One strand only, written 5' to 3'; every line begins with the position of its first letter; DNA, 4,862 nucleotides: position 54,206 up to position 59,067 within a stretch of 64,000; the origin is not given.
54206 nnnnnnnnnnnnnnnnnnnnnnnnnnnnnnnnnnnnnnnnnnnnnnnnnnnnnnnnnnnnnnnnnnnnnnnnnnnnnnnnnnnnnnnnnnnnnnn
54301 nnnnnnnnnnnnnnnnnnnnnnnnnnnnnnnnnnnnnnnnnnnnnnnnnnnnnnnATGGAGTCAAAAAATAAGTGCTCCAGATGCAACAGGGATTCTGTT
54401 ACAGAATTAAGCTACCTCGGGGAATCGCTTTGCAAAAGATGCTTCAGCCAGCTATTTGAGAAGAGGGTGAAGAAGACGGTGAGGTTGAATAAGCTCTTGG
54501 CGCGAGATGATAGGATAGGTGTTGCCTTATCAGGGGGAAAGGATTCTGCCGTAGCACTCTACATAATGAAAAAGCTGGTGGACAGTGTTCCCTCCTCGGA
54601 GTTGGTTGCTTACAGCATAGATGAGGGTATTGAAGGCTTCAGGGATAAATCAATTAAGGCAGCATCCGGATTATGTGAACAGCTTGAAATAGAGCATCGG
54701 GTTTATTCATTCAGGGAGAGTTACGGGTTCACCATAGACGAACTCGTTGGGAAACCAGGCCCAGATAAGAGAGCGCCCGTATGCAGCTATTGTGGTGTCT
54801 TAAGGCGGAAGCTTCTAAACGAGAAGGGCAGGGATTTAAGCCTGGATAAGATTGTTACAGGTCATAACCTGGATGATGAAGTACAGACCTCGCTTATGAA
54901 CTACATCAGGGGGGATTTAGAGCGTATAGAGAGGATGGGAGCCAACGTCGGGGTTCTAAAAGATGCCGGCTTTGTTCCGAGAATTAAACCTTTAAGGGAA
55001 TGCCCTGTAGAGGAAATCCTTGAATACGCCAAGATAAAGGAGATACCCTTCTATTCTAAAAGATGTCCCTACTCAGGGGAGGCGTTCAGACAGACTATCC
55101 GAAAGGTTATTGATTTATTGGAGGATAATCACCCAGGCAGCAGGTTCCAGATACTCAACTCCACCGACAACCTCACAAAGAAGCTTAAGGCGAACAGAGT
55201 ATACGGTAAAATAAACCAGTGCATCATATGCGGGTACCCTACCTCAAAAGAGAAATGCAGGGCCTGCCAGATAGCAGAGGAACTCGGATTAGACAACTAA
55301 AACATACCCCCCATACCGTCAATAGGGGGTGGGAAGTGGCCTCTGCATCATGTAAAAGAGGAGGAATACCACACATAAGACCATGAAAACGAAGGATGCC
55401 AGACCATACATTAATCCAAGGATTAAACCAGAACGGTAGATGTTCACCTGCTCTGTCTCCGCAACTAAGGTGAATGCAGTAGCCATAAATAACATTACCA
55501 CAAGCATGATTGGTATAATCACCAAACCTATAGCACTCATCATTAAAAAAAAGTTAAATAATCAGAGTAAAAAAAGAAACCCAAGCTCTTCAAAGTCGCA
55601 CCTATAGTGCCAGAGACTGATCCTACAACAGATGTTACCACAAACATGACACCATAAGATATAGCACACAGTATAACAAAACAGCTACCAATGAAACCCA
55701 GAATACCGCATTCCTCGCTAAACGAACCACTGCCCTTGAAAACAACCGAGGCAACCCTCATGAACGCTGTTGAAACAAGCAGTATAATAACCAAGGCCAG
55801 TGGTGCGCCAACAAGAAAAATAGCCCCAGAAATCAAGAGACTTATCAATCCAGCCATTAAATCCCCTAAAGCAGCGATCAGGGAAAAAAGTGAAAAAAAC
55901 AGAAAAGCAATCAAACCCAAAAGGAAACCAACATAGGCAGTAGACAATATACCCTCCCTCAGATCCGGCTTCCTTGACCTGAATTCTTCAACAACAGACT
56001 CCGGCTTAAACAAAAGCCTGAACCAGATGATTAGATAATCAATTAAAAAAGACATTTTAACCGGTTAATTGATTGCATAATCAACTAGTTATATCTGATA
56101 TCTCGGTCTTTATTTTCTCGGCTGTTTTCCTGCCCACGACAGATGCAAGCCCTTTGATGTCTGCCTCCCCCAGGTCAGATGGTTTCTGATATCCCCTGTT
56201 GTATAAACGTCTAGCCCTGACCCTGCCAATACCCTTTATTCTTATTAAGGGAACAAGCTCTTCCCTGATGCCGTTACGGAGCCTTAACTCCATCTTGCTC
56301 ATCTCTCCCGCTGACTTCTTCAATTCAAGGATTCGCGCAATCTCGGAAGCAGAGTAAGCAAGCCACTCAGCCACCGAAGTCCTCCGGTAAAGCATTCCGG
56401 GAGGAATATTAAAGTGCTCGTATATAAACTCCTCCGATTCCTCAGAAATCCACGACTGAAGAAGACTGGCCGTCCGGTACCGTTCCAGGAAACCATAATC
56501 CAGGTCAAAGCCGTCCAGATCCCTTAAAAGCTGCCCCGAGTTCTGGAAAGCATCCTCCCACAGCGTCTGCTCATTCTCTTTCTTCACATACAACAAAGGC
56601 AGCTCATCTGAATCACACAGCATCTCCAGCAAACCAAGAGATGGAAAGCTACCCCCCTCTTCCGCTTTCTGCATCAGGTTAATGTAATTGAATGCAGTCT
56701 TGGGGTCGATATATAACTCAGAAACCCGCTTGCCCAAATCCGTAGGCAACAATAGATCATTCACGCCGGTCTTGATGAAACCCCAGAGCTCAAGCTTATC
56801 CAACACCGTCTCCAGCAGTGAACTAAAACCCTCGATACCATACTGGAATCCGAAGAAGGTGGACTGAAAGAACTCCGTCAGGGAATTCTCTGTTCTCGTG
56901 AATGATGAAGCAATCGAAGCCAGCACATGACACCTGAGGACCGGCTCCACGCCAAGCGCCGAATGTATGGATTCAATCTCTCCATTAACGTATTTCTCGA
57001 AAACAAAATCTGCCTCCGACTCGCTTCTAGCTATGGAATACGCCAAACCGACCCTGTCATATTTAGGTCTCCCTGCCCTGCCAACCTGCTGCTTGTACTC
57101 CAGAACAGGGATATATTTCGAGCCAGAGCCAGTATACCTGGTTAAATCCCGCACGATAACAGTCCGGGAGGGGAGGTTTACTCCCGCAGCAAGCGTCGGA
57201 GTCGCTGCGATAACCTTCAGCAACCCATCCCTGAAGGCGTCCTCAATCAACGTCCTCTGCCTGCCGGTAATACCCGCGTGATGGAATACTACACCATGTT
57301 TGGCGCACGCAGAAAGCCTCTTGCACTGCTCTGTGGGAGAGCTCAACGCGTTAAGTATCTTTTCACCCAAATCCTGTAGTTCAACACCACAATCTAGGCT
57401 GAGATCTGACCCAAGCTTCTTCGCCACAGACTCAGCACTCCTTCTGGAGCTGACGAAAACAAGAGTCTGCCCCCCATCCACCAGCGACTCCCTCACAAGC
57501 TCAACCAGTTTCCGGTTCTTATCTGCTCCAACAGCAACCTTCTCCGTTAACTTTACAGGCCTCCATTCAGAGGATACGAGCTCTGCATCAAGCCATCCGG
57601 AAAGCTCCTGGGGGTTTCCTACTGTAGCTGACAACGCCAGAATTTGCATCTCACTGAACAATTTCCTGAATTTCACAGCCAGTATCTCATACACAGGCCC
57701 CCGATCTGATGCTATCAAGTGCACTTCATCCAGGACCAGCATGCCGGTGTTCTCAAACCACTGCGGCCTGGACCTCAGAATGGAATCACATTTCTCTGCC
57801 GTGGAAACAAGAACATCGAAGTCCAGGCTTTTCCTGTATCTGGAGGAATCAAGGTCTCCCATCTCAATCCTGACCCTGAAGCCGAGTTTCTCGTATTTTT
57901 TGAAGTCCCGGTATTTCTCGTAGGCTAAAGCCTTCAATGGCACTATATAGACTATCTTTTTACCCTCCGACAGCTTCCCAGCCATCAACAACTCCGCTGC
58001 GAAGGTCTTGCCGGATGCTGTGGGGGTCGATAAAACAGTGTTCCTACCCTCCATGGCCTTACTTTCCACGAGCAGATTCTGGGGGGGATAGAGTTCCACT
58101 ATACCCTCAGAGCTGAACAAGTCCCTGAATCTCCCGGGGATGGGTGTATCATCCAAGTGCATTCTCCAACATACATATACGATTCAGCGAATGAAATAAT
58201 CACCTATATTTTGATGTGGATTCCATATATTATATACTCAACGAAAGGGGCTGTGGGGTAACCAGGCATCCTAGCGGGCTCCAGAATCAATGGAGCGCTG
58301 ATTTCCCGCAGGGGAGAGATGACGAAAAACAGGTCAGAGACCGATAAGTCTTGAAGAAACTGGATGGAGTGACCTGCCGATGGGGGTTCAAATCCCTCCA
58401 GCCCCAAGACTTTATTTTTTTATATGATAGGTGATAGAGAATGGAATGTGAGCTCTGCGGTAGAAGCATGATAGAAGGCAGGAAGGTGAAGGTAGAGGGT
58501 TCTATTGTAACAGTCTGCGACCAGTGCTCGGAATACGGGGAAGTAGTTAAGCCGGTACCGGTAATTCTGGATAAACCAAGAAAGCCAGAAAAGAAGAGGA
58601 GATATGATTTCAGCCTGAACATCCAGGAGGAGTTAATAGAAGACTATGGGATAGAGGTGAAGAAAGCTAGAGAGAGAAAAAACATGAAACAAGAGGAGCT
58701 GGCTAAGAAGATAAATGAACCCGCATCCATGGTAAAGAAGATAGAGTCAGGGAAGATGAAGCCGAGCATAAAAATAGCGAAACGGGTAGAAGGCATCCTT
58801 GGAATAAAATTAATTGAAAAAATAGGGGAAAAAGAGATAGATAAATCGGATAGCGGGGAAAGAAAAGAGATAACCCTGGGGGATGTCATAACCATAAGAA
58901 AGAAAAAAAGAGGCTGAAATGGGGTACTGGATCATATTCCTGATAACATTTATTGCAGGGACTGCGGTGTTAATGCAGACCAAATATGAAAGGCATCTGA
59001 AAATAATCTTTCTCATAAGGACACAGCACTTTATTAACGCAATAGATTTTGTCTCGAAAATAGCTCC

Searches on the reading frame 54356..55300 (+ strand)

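Call 68: search_protein_families(library=pfam, proteins=[window:54356-55300:+], max_evalue=0.0001)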
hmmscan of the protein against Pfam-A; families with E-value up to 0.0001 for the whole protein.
window:54356-55300:+ (314 aa): 3 families
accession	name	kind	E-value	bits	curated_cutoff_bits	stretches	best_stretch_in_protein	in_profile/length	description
PF01171.26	ATP_bind_3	-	1.8e-12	47.8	27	1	54-250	2-181/182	PP-loop family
PF03054.22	tRNA_Me_trans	-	5.3e-08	33.2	20.6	1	53-172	2-128/202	tRNA methyl transferase HUP domain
PF22082.2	TtuA_LIM_N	-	3.4e-06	27.5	27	1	6-30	1-25/26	2-thiouridine synthetase TtuA, N-terminal LIM domain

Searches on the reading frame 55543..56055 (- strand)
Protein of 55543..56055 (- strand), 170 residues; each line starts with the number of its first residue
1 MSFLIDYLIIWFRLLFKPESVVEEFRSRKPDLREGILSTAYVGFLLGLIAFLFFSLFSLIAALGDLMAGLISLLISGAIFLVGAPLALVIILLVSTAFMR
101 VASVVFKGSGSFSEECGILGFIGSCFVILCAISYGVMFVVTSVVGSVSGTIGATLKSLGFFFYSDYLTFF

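Call 68: search_protein_families(library=pfam, proteins=[window:55543-56055:-], max_evalue=0.0001)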
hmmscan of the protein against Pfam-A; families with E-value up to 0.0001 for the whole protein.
window:55543-56055:- (170 aa): 1 family
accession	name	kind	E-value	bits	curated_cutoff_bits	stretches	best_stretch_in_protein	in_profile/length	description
PF04893.22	Yip1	-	9.2e-06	26.1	28.6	1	13-167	2-139/173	Yip1 domain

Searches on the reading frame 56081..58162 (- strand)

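Call 68: search_protein_families(library=pfam, proteins=[window:56081-58162:-], max_evalue=0.0001)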
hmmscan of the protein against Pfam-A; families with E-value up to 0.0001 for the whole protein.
window:56081-58162:- (693 aa): 6 families
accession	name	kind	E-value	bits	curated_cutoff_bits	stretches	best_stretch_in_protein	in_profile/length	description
PF00270.35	DEAD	-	1.4e-27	96.9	26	1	35-186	10-166/167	DEAD/DEAH box helicase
PF21280.2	Helicase_dom4_arc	-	1.9e-26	92.8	27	1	509-631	1-125/125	Archaeal helicase, domain 4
PF00271.37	Helicase_C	-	1.2e-11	45.2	23.5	1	281-366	32-109/110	Helicase conserved C-terminal domain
PF14520.12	HHH_5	-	5.9e-10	39.9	27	1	639-689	4-56/57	Helix-hairpin-helix domain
PF04851.21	ResIII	-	6.3e-10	39.6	22.5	1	38-181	22-162/164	Type III restriction enzyme, res subunit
PF22527.2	DEXQc_Suv3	-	7e-05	22.9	27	0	27-155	1-111/154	DEXQ-box helicase domain of Suv3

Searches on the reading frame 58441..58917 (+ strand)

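Call 68: search_protein_families(library=pfam, proteins=[window:58441-58917:+], max_evalue=0.0001)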
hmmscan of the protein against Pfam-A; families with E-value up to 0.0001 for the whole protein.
window:58441-58917:+ (158 aa): 2 families
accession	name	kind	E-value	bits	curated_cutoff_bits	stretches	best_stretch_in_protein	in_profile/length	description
PF01381.28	HTH_3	-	7.2e-13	48.8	23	1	73-125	1-53/55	Helix-turn-helix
PF24250.1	HVO_2718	-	1.7e-05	25.1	30.3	0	2-34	17-49/173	Transcription regulator HVO_2718-like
